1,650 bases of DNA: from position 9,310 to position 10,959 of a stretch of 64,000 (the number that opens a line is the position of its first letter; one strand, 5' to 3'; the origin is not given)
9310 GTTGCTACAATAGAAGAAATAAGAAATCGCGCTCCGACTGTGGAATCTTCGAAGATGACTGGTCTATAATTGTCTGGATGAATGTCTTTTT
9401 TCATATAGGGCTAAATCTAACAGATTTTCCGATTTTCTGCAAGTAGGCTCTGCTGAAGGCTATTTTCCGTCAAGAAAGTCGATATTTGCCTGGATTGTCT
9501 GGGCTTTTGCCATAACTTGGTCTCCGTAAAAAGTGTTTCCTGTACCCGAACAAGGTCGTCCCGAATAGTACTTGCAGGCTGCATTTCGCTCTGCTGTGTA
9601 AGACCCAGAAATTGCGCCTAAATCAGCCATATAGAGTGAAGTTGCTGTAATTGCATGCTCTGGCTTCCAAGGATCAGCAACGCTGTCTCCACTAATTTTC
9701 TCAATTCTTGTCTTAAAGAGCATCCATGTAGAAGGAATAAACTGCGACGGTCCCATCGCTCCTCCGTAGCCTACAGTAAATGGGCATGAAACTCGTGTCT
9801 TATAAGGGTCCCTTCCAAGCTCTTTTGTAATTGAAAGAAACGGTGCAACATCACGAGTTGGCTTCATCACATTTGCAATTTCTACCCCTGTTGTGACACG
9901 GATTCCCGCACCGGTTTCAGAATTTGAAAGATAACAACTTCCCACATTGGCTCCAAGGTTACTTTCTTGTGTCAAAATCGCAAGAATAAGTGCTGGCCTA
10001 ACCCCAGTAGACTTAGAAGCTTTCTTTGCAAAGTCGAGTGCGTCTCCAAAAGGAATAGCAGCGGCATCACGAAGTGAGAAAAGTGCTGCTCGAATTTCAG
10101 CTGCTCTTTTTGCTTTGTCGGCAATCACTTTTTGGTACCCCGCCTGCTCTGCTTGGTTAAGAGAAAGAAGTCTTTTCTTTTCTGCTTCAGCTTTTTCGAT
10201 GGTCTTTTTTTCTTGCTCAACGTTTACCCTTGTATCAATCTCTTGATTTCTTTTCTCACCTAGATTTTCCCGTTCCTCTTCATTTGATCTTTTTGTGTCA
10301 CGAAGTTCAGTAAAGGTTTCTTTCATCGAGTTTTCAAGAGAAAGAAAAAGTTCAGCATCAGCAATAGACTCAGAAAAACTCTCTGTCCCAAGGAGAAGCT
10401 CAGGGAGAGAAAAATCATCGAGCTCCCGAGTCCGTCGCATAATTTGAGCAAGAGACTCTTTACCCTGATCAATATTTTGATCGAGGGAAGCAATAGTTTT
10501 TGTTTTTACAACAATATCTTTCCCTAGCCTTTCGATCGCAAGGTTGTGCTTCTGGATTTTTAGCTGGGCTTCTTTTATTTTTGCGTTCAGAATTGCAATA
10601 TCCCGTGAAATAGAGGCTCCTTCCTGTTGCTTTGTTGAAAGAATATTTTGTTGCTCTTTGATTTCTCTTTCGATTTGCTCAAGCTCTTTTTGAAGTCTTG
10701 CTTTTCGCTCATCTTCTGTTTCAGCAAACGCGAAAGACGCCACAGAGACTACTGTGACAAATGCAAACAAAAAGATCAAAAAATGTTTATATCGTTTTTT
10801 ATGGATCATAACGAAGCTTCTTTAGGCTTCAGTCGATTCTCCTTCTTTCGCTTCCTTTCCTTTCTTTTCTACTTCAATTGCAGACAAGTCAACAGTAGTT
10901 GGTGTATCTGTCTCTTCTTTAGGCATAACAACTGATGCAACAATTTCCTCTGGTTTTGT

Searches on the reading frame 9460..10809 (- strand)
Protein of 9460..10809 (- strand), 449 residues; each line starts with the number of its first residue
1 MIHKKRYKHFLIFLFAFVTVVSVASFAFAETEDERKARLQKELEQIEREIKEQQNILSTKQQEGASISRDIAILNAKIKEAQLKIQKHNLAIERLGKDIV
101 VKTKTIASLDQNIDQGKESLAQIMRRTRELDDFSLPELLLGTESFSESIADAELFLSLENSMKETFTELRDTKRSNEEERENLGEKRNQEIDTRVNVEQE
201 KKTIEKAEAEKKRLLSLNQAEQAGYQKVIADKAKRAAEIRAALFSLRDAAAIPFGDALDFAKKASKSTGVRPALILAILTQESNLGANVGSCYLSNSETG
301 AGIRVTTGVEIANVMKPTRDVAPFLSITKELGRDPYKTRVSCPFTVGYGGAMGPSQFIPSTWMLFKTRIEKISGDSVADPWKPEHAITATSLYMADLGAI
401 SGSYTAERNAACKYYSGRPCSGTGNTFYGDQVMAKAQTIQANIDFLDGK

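Call 36: search_protein_families(library=pfam, proteins=[window:9460-10809:-], max_evalue=0.001)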
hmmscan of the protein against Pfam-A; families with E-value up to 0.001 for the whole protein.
window:9460-10809:- (449 aa): 2 families
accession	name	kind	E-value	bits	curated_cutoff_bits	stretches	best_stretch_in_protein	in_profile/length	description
PF13406.11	SLT_2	-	9.7e-09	35.3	24.3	1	261-398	77-200/292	Transglycosylase SLT domain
PF01464.25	SLT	-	4.5e-05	23.4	21.3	0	261-398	3-80/117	Transglycosylase SLT domain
